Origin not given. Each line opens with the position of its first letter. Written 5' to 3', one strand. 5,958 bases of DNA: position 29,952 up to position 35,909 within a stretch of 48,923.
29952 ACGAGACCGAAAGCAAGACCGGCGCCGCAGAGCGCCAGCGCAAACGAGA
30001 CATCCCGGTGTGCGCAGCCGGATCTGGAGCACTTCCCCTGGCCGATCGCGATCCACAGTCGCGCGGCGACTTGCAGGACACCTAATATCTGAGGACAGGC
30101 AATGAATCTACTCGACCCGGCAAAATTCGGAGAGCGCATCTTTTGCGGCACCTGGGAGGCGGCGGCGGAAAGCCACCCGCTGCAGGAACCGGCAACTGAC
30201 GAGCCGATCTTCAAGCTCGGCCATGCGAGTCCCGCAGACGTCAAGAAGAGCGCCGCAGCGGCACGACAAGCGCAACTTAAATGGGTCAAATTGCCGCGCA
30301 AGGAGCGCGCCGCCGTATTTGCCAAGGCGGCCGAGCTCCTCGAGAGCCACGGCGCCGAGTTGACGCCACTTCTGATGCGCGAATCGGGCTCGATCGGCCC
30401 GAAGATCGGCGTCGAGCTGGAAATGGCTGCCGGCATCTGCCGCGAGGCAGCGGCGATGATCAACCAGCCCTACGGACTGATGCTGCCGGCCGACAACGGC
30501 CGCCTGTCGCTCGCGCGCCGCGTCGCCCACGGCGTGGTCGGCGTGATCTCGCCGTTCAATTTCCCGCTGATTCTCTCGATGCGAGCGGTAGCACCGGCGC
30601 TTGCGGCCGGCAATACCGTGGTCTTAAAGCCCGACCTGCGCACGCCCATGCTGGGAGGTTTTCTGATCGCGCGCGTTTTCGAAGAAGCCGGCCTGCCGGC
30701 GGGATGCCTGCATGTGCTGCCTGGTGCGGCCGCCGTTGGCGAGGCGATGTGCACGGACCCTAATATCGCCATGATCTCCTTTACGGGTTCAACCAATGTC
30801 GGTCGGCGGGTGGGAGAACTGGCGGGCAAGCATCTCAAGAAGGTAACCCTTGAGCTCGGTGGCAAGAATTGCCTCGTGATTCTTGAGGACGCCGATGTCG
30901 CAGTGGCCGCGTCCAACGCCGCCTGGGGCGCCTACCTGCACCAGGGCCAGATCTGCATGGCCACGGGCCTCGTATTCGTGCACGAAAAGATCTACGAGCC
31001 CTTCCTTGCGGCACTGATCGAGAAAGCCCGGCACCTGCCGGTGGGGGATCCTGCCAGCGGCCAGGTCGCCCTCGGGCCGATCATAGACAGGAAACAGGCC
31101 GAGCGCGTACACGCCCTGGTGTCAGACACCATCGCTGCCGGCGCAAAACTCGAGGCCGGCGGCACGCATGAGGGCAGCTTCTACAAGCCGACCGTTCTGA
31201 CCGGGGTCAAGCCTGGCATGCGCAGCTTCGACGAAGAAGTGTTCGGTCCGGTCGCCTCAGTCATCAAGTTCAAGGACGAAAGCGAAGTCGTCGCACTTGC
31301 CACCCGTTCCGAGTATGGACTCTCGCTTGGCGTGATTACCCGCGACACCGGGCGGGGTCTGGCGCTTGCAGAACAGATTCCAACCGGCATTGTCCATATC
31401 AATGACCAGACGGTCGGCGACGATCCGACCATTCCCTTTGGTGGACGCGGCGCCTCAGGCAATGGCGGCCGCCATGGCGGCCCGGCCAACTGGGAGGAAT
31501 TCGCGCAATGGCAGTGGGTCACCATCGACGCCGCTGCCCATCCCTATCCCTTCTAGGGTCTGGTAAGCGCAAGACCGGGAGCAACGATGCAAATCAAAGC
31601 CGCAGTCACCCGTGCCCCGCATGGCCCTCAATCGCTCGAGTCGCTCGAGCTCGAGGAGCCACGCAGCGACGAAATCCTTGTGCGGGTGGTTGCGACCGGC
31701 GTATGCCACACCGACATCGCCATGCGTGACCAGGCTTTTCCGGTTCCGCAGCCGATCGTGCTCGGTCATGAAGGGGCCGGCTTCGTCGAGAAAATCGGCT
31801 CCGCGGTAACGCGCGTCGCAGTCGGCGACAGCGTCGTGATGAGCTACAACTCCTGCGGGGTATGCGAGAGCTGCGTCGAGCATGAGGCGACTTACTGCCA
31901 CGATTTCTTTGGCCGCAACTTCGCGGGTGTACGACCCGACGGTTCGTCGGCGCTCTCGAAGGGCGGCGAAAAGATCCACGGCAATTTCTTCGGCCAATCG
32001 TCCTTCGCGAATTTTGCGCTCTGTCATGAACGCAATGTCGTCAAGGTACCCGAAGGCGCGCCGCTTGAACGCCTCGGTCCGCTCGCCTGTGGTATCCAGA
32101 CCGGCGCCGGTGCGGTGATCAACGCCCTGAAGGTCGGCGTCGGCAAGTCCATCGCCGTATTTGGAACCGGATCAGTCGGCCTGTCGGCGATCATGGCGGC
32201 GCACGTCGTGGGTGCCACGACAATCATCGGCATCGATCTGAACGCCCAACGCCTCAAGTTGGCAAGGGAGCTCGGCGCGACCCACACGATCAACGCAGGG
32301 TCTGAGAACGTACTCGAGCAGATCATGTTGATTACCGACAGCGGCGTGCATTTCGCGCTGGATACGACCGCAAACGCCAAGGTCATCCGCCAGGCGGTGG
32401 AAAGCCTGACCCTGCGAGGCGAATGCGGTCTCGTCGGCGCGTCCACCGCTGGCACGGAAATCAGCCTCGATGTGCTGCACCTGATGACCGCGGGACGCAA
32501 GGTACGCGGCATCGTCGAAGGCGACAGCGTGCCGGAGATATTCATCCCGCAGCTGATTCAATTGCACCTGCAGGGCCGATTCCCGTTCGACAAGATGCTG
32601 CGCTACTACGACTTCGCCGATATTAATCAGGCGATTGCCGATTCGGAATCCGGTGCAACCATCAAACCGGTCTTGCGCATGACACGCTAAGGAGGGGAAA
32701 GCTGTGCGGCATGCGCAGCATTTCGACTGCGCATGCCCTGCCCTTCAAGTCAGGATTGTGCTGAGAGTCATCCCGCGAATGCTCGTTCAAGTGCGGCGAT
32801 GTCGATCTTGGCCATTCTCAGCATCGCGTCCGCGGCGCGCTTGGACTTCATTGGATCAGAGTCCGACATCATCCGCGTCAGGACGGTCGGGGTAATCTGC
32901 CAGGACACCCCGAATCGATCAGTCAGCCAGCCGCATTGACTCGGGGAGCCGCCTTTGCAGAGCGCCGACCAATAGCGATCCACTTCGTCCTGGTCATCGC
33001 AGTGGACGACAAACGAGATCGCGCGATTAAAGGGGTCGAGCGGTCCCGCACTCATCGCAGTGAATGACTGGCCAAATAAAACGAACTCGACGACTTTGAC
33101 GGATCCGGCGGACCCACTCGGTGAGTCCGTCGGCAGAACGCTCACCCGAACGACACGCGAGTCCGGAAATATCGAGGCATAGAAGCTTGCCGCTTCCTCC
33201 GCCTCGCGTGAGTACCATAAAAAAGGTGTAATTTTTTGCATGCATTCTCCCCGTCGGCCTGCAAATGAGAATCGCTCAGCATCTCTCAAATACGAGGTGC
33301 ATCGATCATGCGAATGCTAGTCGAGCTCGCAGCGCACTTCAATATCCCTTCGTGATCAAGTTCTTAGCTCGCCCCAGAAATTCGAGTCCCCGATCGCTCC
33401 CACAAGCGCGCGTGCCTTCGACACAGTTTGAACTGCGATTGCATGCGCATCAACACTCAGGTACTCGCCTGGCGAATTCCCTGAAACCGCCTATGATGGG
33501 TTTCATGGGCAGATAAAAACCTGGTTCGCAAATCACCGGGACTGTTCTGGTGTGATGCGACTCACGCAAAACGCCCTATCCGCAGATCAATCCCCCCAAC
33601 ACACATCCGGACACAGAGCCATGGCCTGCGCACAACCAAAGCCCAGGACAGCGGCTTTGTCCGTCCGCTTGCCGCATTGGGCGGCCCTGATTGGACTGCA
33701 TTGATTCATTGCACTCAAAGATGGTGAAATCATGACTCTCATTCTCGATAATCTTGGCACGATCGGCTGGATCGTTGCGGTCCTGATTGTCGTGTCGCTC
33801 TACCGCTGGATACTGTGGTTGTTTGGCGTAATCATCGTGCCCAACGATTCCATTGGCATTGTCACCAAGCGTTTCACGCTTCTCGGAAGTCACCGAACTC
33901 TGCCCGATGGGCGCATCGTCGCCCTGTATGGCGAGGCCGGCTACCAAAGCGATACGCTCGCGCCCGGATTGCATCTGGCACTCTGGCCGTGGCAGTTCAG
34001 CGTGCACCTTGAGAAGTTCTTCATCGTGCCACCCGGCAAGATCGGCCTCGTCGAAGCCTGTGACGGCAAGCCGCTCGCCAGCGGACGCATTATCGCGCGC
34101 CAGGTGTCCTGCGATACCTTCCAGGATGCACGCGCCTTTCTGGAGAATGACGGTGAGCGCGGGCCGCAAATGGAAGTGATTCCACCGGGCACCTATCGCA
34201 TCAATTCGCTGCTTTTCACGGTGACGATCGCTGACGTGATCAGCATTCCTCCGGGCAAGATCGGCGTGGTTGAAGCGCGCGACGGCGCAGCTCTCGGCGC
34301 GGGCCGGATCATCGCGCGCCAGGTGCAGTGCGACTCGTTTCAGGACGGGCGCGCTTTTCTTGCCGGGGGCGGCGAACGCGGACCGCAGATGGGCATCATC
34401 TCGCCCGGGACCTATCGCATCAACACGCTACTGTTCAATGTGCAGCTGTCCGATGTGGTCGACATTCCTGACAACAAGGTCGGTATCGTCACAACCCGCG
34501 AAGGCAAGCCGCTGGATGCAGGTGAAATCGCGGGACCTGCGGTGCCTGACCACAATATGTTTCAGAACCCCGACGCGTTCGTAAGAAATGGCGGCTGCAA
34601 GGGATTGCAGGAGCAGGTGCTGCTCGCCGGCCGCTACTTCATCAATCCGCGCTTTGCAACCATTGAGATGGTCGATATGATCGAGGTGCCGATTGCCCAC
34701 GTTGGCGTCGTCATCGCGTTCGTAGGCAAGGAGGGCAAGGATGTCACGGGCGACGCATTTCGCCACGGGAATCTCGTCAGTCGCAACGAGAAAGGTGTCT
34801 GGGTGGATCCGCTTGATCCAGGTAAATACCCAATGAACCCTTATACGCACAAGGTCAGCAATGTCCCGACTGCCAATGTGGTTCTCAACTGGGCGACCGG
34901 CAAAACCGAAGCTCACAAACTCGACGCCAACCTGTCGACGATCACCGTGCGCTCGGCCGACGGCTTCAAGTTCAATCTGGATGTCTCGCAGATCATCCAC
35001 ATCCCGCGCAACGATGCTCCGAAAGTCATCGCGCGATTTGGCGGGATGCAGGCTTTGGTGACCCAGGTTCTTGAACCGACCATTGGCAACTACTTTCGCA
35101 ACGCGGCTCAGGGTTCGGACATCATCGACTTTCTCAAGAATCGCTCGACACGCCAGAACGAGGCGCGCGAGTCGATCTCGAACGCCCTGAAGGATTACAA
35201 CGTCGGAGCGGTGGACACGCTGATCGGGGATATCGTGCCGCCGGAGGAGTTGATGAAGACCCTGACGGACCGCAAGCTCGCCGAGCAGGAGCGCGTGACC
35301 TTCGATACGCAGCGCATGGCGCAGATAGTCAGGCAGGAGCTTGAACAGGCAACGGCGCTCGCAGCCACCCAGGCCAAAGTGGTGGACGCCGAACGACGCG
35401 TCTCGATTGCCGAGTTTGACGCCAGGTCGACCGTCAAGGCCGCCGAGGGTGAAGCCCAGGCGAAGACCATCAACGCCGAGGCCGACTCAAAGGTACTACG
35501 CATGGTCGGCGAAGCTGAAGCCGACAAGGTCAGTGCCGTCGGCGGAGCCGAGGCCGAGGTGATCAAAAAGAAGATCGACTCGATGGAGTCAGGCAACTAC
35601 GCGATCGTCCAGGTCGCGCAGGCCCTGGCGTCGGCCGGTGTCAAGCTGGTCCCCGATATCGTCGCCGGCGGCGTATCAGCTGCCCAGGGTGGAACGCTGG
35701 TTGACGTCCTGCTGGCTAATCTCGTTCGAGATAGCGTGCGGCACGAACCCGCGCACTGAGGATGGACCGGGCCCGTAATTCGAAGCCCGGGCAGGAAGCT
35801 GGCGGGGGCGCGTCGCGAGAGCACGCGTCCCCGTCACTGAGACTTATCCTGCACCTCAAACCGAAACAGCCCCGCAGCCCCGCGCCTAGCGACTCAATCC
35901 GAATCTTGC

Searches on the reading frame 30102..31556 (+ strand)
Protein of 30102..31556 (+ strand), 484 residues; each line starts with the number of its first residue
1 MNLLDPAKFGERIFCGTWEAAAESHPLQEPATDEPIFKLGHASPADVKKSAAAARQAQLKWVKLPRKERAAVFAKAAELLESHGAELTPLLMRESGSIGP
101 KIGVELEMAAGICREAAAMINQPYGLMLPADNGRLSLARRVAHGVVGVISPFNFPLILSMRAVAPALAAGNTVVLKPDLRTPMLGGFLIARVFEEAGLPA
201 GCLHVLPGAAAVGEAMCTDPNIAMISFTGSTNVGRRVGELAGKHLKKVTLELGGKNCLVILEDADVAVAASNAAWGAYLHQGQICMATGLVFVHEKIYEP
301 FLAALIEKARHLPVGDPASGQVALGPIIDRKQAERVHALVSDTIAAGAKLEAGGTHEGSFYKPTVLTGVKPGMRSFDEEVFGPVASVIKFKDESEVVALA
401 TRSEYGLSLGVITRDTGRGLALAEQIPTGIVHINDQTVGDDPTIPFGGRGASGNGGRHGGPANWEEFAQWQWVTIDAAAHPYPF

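Call 30: search_protein_families(library=pfam, max_evalue=0.00001, proteins=[window:30102-31556:+])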
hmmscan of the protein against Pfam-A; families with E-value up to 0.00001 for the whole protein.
window:30102-31556:+ (484 aa): 1 family
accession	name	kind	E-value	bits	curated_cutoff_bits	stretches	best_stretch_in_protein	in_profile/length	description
PF00171.27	Aldedh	-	1.2e-149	499.2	23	1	23-473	7-461/461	Aldehyde dehydrogenase family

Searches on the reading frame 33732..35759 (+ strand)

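Call 30: search_protein_families(library=pfam, max_evalue=0.00001, proteins=[window:33732-35759:+])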
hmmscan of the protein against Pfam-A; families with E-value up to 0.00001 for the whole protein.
window:33732-35759:+ (675 aa): 1 family
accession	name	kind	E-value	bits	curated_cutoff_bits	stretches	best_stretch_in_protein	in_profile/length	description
PF01145.31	Band_7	-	9.9e-28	97.8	23.6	1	321-540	5-172/176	SPFH domain / Band 7 family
